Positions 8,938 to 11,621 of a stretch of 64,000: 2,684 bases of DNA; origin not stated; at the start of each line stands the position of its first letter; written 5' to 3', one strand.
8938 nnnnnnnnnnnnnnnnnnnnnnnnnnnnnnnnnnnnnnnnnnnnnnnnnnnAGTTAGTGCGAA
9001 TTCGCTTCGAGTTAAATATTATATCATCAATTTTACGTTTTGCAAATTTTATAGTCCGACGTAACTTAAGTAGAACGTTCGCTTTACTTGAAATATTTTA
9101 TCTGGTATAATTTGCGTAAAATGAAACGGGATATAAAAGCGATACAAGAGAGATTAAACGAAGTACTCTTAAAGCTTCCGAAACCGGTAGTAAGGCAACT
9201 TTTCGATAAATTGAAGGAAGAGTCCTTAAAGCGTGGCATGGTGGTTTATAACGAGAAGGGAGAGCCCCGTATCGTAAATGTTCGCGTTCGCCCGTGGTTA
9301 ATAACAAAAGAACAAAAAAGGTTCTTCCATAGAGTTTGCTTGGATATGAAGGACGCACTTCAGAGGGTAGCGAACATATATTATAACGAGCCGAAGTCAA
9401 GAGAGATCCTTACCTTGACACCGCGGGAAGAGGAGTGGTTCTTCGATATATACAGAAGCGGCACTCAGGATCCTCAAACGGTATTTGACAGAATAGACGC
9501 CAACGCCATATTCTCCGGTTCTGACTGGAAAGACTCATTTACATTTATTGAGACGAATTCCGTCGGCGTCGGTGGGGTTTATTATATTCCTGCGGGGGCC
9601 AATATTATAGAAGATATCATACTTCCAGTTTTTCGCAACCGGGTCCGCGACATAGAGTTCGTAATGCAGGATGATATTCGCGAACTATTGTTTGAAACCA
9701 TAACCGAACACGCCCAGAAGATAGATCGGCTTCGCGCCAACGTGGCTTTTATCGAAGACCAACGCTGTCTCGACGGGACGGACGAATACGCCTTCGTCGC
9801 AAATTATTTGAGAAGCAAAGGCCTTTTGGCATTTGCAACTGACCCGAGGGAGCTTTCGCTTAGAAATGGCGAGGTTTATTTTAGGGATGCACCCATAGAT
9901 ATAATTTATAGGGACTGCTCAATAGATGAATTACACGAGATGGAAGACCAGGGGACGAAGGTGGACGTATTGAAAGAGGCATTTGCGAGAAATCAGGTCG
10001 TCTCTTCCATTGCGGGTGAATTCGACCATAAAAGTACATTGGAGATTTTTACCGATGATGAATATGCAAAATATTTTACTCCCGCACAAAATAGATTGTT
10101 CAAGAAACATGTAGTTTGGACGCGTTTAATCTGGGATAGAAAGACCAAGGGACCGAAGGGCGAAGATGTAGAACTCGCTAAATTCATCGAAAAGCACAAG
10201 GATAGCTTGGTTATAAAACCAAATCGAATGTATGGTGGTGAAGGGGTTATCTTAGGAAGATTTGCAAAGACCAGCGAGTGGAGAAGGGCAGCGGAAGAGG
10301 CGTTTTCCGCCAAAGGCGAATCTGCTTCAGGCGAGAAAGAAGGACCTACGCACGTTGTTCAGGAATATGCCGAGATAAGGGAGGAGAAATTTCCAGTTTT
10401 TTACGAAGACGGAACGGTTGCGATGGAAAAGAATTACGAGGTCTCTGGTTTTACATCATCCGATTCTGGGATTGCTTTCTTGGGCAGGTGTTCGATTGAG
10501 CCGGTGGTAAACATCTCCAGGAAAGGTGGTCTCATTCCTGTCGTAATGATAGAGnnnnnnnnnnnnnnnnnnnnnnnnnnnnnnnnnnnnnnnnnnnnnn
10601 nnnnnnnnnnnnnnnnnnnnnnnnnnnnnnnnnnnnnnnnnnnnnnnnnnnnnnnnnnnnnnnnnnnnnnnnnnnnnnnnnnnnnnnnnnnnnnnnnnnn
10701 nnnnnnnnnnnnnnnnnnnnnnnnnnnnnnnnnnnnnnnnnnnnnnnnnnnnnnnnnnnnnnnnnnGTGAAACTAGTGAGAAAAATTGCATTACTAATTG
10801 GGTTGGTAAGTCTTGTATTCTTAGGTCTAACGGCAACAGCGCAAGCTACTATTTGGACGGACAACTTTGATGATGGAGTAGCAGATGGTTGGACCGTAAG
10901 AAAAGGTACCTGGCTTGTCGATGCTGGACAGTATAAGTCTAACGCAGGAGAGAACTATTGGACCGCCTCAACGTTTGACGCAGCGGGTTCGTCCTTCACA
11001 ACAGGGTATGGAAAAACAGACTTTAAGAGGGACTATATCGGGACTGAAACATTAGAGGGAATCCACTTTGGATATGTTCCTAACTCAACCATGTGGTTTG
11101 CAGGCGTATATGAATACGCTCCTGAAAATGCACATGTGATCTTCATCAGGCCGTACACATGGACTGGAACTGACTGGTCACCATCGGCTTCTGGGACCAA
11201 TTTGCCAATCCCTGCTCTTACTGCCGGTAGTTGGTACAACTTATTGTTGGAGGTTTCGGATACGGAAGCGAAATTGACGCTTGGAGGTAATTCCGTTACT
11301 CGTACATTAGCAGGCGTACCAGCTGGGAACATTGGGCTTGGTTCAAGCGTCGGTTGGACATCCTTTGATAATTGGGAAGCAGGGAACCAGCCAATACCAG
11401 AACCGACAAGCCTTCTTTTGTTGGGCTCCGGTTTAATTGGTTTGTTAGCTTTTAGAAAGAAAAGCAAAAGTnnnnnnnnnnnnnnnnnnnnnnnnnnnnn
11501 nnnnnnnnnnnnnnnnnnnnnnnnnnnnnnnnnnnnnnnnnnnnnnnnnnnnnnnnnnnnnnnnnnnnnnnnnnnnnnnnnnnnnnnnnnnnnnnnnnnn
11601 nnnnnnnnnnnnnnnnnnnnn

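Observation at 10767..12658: Two adjacent PEP-CTERM (exosortase-dependent) secreted proteins at the head of the glycan locus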

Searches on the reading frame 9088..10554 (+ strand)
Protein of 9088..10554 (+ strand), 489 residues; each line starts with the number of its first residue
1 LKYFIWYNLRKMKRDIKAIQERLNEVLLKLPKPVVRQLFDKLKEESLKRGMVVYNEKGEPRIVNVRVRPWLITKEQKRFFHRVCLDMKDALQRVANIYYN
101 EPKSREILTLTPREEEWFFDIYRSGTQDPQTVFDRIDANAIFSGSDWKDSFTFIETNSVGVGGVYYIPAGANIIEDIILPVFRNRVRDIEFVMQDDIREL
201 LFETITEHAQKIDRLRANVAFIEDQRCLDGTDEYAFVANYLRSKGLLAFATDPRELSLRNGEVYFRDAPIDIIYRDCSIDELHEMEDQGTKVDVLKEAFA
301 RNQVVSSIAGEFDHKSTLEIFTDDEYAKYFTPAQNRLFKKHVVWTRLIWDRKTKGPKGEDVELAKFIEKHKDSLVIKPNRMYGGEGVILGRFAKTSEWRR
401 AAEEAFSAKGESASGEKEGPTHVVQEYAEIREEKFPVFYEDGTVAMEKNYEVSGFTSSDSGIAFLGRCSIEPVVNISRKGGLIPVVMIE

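Call 8: search_protein_families(library=pfam, proteins=[window:9088-10554:+], max_evalue=0.001)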
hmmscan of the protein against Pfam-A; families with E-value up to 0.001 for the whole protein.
window:9088-10554:+ (489 aa): 0 families

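Call 39: search_protein_families(library=ncbifam, proteins=[window:9088-10554:+], max_evalue=0.001)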
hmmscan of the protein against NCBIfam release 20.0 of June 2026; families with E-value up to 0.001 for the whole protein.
window:9088-10554:+ (489 aa): 0 families

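Call 72: search_solved_structures(query=window:9121-10554:+, max_evalue=1)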
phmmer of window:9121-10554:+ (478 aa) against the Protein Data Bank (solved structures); distinct sequences matched with E-value up to 1: 1.
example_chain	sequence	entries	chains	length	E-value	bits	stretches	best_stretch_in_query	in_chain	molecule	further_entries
23sh_B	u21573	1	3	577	0.6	12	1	102-163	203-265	tail spike gp1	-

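Call 83: search_protein_families(library=pfam, proteins=[window:9121-10554:+], max_evalue=0.05)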
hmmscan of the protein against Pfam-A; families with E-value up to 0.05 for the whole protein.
window:9121-10554:+ (478 aa): 1 family
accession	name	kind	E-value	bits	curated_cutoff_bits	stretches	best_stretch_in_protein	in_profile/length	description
PF14403.11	CP_ATPgrasp_2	-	0.024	14.1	32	0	208-391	146-319/374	Circularly permuted ATP-grasp type 2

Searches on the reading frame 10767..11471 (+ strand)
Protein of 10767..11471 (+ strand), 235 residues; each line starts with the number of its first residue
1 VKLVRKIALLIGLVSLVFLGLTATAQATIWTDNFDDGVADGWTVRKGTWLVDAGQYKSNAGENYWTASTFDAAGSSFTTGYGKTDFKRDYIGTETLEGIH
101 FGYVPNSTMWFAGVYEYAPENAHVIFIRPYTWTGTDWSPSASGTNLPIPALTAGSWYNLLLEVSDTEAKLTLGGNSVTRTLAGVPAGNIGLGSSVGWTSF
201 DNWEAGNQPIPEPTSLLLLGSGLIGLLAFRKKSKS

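Call 4: search_protein_families(library=ncbifam, proteins=[window:10767-11471:+], max_evalue=1)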
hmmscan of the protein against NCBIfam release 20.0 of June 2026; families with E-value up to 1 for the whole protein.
window:10767-11471:+ (235 aa): 10 families
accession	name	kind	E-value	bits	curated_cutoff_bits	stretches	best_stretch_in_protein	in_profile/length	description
NF033554.9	floc_PepA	equivalog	4e-05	23.5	80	1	208-233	235-260/261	flocculation-associated PEP-CTERM protein PepA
NF038125.1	PEP_CTERM_THxN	subfamily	7.5e-05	22.4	85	1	208-232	220-245/246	THxN family PEP-CTERM protein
TIGR02595.1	PEP_CTERM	domain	7.7e-05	23.3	16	1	210-234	1-24/24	PEP-CTERM sorting domain-containing protein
NF041927.1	Xrt_dep_XDP1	equivalog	0.00022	21.3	125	1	205-232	214-241/242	exosortase-dependent surface protein XDP1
NF041538.1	PEP_EDSA_1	subfamily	0.00034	20.4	100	1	205-232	280-306/307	EDSAP-1 family PEP-CTERM protein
NF038118.1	PEP_CTERM_CCXG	equivalog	0.00075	19.2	90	1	196-232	162-198/199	CCXG family PEP-CTERM protein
NF038120.1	PEP_CTERM_QFxxD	subfamily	0.0038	17.1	80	1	207-231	190-214/215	NF038120 family PEP-CTERM protein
NF038129.1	PEP_NF038129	equivalog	0.0058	16.5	65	1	205-231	167-192/194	NF038129 family PEP-CTERM protein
NF033947.0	PEP-cistern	hypoth_equivalog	0.0081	15.9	60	1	198-232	163-195/195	cistern family PEP-CTERM protein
NF038126.1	PEP_CTERM_FxDxF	subfamily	0.11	12.7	50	1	208-231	140-165/165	FxDxF family PEP-CTERM protein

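Call 5: search_protein_families(library=pfam, proteins=[window:10767-11471:+], max_evalue=1)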
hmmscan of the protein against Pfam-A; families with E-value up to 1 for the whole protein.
window:10767-11471:+ (235 aa): 1 family
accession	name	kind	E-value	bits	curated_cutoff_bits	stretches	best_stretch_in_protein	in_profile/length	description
PF07589.16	PEP-CTERM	-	9.3e-07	29.1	20.7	1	209-232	1-24/24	PEP-CTERM motif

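Call 15: find_homologous_proteins(query=window:10767-11471:+)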
Query window:10767-11471:+ (235 aa): 3 proteins with E <= 0.001 among 2372 candidates.
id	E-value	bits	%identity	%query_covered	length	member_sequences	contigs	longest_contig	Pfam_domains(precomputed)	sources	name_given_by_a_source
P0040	3.4e-151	520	100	99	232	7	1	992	PF07589.17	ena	-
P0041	7.0e-78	280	57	91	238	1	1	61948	PF07589.17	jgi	jgi:hypothetical protein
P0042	5.1e-5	41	61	16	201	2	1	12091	PF07589.17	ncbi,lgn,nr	ncbi:MAG: PEP-CTERM sorting domain-containing protein [Candidatus Omnitrophica bacterium]|nr:PEP-CTE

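Call 21: find_encoding_contigs(protein=P0041, flank=10000, max_places=3)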
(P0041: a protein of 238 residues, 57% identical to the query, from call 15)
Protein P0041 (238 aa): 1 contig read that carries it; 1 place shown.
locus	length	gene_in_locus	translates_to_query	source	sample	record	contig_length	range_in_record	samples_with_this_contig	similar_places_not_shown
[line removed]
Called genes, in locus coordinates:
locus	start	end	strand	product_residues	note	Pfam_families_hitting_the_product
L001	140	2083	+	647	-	PF11329:DUF3131, PF10091:Glycoamylase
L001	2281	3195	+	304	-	PF00515:TPR_1, PF07719:TPR_2 (weak), PF13181:TPR_8 (faint), PF13428:TPR_14 (faint), PF00595:PDZ, PF13180:PDZ_2 (weak), PF17820:PDZ_6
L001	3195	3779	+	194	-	-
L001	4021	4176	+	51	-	-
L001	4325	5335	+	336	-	PF00356:LacI, PF00532:Peripla_BP_1, PF13407:Peripla_BP_4, PF13377:Peripla_BP_3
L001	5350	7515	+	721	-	PF01301:Glyco_hydro_35, PF02449:Glyco_hydro_42, PF22369:GLMA_2nd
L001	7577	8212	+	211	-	PF03425:CBM_11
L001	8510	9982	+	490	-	-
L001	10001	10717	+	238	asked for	PF07589:PEP_exosort_dom (weak)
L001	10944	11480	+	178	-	-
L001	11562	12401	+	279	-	-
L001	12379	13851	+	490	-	PF17957:Big_7, PF00404:Dockerin_1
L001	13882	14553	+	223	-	PF00963:Cohesin (weak), PF07589:PEP_exosort_dom (weak)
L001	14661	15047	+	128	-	PF01648:ACPS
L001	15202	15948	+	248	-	PF01182:Glucosamine_iso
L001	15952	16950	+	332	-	PF01515:PTA_PTB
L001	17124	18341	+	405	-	PF00871:Acetate_kinase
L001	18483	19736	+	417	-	PF13562:NTP_transf_4, PF00132:Hexapep (faint)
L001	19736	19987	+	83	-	PF00550:PP-binding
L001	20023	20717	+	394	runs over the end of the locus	PF07969:Amidohydro_3 (weak), PF01979:Amidohydro_1, PF07969:Amidohydro_3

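Call 36: predict_structure(alignment_id=A2)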
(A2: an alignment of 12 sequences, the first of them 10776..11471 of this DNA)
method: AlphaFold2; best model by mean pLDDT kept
length: 232 residues; sequences in the alignment: 12
mean_pLDDT: 85.0   pTM: 0.77
mean pLDDT of the five models: 85.0, 85.0, 84.0, 83.1, 82.8
residues with pLDDT >= 90: 131; 70-90: 60; 50-70: 41; < 50: 0
segments of 3 or more residues with pLDDT < 50: none
pLDDT, mean of each block of 10 residues (from residue 1): 77 64 80 94 94 83 84 81 86 91 95 79 95 92 92 96 96 95 92 91 78 58 69 56
secondary structure, 60 per line:
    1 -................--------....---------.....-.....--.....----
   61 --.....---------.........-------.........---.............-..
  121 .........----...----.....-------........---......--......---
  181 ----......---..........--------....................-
elements in order: H2-17 E26-29 E39-43 E45-49 E52-56 E63-67 E77-85 E93-101 E105-114 E119-129 E134-136 E141-145 E153-160 E164-169 E172-177 E185-190 E194-203 H212-231

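Call 45: find_encoding_contigs(protein=P0042, flank=10000, max_places=3)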
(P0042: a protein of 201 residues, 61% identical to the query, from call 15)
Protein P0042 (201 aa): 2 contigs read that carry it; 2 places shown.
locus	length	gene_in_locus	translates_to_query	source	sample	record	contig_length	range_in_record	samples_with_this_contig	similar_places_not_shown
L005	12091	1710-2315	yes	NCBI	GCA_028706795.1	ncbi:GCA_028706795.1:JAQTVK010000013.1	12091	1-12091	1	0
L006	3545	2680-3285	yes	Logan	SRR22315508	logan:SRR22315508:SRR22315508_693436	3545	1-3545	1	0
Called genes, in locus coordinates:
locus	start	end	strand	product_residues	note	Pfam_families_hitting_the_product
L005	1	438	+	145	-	?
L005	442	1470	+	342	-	PF00356:LacI, PF00532:Peripla_BP_1, PF13407:Peripla_BP_4, PF13377:Peripla_BP_3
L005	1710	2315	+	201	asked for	PF07589:PEP_exosort_dom (weak)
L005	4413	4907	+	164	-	PF05198:IF3_N, PF00707:IF3_C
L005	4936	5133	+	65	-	PF01632:Ribosomal_L35p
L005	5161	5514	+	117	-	PF00453:Ribosomal_L20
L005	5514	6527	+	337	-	PF02912:Phe_tRNA-synt_N, PF01409:tRNA-synt_2d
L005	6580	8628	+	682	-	PF03483:B3_4, PF03484:B5, PF17759:tRNA_synthFbeta, PF03147:FDX-ACB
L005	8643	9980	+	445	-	PF05496:RuvB_N, PF01078:Mg_chelatase (faint), PF13604:AAA_30 (weak), PF00004:AAA, PF07728:AAA_5, PF13173:AAA_14, PF16193:AAA_assoc_2, PF12002:MgsA_C, +2 more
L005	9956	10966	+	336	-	PF02568:ThiI, PF03054:tRNA_Me_trans, PF18297:NFACT-R_2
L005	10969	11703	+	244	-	PF02683:DsbD_TM, PF13386:DsbD_2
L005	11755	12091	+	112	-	PF01812:5-FTHF_cyc-lig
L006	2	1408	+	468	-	?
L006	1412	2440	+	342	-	PF00356:LacI, PF00532:Peripla_BP_1, PF13407:Peripla_BP_4, PF13377:Peripla_BP_3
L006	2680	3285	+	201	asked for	PF07589:PEP_exosort_dom (weak)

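Call 78: find_related_loci(query=A5, collection=metagenome_contigs, flank=10000)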
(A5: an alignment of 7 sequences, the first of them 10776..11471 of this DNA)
Query A5 (232 aa) in metagenome_contigs; peptide patterns used: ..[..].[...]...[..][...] (x = any residue, [..] = any of these).
22 stretches matched a pattern; 1 encode a relative of the query (tblastn E <= 1e-3); 1 distinct loci.
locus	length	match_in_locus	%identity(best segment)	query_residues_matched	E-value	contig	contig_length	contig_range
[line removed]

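Call 83: search_protein_families(library=pfam, proteins=[L001:12379-13848:+, L001:13882-14550:+, L001:10944-11477:+, L001:11562-12398:+, L001:8510-9979:+], max_evalue=0.05)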
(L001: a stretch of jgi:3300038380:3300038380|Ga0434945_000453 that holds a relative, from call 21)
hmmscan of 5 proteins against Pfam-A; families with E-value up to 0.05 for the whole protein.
L001:12379-13848:+ (490 aa): 6 families
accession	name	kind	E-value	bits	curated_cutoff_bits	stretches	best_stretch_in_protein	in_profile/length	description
PF17957.7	Big_7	-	5.6e-10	40.2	24.1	1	48-112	1-70/70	Bacterial Ig domain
PF00404.24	Dockerin_1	-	3.5e-08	33.9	22.9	1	431-483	2-55/57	Dockerin type I domain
PF13620.12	CarboxypepD_reg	-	0.00022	21.9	32.3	1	375-428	29-81/82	Carboxypeptidase regulatory-like domain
PF09136.16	Glucodextran_B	-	0.00047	20.5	27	1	48-131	1-82/83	Glucodextranase, domain B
PF19077.6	Big_13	-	0.016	16.1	27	0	83-127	56-97/102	Bacterial Ig-like domain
PF13750.12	Big_3_3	-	0.03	14.4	27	0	21-100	18-101/157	Bacterial Ig-like domain (group 3)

L001:13882-14550:+ (223 aa): 2 families
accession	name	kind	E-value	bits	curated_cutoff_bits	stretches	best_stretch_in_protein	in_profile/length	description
PF00963.24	Cohesin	-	8.4e-07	29.7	24.1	1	33-159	5-115/139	Cohesin domain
PF07589.16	PEP-CTERM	-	3e-05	24.4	20.7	1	191-210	2-22/24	PEP-CTERM motif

L001:10944-11477:+ (178 aa): 0 families

L001:11562-12398:+ (279 aa): 0 families

L001:8510-9979:+ (490 aa): 2 families
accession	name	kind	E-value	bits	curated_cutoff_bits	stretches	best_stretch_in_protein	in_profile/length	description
PF03663.20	Glyco_hydro_76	-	3.4e-05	23.9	25.9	1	120-225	96-203/366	Glycosyl hydrolase family 76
PF00432.27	Prenyltrans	-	0.0066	16.3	26.5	0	121-221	30-118/304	Prenyltransferase alpha-alpha toroid domain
